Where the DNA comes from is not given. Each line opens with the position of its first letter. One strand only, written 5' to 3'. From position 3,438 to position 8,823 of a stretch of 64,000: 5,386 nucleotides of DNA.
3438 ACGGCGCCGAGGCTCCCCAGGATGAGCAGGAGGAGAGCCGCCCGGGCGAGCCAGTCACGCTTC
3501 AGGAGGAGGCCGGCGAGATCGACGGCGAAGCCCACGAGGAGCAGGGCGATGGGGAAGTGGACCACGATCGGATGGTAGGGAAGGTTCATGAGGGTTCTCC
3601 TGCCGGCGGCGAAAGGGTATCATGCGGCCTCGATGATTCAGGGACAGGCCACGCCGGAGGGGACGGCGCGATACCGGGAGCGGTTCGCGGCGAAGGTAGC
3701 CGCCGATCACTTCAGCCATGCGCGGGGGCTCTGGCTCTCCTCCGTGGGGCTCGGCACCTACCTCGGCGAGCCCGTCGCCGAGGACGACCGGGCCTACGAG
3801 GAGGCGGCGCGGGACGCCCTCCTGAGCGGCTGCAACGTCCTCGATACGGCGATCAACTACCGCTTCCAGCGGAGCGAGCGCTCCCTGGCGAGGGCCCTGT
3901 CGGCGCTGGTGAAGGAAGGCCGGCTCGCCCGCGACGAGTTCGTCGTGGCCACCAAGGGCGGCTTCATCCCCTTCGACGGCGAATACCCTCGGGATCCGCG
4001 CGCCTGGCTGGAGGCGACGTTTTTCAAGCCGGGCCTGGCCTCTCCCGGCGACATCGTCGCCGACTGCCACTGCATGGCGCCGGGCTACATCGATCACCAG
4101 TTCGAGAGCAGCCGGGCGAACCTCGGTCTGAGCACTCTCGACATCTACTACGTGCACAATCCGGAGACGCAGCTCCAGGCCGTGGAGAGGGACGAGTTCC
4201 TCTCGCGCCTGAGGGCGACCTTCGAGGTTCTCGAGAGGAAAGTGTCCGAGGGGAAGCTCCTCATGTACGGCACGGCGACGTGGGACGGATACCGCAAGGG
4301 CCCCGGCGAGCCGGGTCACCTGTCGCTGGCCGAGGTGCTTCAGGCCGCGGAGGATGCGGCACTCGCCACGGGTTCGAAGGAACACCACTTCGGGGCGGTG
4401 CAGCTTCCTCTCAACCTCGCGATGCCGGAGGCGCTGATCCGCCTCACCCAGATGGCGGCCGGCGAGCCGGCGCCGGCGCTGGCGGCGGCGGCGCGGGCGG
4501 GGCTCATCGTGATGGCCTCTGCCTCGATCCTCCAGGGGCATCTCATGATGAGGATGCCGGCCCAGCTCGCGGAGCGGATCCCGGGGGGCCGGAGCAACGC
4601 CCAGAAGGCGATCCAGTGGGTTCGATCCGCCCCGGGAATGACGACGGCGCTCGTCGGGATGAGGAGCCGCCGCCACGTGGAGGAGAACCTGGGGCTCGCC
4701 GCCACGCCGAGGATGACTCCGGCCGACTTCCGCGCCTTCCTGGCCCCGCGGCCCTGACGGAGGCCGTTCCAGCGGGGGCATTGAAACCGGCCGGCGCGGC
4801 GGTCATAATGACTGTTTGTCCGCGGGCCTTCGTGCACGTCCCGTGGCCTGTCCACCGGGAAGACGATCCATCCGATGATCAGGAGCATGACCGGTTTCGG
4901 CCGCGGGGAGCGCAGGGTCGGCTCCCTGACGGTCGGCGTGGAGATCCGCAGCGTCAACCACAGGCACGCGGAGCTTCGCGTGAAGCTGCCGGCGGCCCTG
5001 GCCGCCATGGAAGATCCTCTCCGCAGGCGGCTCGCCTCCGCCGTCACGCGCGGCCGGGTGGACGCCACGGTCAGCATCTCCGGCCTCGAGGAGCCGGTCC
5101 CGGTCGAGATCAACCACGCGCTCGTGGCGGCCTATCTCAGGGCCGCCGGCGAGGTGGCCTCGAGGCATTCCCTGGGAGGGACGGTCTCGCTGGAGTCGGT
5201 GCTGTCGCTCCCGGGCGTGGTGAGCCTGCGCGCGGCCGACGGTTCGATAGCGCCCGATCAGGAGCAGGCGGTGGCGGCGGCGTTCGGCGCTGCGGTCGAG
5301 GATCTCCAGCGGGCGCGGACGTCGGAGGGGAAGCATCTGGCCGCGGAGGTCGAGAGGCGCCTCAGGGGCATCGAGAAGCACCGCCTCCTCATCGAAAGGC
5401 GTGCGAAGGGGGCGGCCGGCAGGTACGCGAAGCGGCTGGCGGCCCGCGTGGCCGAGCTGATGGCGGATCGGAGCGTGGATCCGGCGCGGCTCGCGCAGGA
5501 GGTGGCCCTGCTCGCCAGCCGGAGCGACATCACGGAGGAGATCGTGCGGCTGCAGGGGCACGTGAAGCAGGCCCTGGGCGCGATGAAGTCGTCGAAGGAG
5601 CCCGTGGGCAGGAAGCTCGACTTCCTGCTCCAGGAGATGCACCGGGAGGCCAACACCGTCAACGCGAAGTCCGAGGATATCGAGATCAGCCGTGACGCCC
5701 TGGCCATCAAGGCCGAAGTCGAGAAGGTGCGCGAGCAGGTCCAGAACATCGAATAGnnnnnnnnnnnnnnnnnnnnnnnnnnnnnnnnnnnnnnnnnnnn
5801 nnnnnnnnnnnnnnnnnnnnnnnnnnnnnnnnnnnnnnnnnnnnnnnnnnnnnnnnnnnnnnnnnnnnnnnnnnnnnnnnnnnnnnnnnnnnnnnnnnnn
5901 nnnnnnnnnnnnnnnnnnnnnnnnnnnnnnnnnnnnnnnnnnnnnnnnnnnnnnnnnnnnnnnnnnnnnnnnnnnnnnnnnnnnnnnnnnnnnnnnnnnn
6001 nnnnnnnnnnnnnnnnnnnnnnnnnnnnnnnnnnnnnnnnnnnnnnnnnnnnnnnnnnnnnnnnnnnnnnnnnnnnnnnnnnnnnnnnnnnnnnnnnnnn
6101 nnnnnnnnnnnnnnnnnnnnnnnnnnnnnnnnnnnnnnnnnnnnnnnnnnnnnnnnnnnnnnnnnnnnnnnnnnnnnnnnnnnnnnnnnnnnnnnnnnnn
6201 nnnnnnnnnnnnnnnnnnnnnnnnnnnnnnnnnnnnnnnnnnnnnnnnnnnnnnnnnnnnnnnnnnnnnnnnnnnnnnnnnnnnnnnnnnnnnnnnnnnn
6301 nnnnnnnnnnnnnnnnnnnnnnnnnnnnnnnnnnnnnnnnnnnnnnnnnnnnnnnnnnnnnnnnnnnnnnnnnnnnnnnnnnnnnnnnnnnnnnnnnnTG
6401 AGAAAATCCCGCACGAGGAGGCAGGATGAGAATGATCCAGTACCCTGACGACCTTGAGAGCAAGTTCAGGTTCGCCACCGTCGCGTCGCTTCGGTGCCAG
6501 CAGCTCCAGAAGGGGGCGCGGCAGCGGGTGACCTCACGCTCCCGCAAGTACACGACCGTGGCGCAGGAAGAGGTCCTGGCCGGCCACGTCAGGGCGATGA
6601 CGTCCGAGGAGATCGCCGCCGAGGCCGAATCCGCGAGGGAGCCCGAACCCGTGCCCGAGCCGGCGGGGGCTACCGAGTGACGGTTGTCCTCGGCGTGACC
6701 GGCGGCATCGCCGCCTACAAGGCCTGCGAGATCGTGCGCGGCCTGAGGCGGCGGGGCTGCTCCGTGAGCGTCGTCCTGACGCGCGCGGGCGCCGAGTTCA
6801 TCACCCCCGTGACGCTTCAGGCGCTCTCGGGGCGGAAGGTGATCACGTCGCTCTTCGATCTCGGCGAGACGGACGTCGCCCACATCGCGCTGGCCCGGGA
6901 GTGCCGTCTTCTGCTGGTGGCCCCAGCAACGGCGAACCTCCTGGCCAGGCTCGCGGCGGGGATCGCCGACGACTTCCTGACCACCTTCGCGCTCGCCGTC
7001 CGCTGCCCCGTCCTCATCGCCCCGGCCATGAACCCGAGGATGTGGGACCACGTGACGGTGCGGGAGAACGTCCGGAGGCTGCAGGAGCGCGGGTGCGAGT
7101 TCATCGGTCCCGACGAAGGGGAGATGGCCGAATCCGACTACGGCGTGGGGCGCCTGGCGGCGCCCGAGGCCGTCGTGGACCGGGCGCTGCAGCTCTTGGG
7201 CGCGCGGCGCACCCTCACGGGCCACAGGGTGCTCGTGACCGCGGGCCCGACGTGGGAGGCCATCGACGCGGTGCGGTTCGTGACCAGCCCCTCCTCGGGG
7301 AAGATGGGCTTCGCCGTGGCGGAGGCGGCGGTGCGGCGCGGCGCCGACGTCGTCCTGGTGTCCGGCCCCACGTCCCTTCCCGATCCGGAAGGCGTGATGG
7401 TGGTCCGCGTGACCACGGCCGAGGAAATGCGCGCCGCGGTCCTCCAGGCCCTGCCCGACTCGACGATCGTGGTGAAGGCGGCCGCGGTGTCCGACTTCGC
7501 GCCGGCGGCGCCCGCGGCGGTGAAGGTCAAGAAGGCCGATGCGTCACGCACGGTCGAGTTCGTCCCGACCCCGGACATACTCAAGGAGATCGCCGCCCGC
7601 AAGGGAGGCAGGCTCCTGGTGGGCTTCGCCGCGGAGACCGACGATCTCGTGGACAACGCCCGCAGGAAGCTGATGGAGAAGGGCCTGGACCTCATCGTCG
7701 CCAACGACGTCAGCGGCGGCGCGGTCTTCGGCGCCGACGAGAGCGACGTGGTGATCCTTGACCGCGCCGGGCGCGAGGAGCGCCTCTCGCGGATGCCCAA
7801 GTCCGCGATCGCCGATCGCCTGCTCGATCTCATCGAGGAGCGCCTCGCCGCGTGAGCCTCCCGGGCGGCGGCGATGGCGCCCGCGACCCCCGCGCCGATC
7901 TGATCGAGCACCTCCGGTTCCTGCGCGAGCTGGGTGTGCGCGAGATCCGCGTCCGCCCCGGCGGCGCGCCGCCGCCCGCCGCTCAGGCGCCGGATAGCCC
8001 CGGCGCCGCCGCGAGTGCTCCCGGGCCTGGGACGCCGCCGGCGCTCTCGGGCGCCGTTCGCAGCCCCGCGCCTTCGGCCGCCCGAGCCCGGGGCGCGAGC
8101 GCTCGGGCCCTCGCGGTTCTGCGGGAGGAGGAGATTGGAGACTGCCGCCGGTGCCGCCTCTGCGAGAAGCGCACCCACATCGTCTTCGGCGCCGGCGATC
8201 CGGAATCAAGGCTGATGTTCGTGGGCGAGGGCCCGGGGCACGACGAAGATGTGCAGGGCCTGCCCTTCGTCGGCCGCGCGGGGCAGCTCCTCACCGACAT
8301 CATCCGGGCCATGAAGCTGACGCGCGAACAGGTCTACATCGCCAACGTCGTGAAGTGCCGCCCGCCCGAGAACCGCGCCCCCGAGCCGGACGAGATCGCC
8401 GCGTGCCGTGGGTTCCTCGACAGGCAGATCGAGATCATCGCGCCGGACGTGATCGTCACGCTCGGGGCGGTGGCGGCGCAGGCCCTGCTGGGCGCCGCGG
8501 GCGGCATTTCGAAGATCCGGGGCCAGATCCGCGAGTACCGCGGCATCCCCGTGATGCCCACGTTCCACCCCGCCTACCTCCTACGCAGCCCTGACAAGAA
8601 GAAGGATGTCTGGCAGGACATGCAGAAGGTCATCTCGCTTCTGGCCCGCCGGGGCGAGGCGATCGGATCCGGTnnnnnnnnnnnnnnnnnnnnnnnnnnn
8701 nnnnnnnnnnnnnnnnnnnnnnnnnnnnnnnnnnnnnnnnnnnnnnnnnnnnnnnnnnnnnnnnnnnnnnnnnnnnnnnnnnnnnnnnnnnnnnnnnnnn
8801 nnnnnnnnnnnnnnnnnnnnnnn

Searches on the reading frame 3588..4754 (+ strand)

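Call 43: search_protein_families(library=pfam, proteins=[window:3588-4754:+], max_evalue=0.00001)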
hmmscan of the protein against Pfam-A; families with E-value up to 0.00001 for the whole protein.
window:3588-4754:+ (389 aa): 1 family
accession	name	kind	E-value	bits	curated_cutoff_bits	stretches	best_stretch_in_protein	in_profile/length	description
PF00248.27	Aldo_ket_red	-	2.3e-23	83.1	24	1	54-233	3-142/291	Aldo/keto reductase family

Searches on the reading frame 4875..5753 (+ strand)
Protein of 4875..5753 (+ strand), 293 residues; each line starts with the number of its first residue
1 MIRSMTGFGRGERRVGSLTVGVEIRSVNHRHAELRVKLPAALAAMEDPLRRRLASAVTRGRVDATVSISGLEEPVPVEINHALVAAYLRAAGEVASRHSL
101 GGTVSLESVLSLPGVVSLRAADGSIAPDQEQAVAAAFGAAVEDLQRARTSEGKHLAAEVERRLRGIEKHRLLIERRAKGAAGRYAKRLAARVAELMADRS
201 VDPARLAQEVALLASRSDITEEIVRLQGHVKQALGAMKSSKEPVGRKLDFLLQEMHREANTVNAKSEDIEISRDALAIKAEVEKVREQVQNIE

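Call 43: search_protein_families(library=pfam, proteins=[window:4875-5753:+], max_evalue=0.00001)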
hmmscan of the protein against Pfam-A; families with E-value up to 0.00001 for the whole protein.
window:4875-5753:+ (293 aa): 2 families
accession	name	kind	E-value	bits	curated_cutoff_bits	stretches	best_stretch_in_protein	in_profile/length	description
PF08340.16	YicC-like_C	-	2.8e-41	140.9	27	1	173-293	1-120/120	Endoribonuclease YicC-like, C-terminal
PF03755.18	YicC-like_N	-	2.9e-39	135.4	25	1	2-156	1-155/156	Endoribonuclease YicC-like, N-terminal region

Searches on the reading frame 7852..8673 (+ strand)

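Call 43: search_protein_families(library=pfam, proteins=[window:7852-8673:+], max_evalue=0.00001)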
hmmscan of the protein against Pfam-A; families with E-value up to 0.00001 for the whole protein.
window:7852-8673:+ (274 aa): 1 family
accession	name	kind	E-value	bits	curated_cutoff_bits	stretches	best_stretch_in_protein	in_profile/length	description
PF03167.25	UDG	-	6.5e-41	140.2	24.3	1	112-257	1-140/141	Uracil DNA glycosylase superfamily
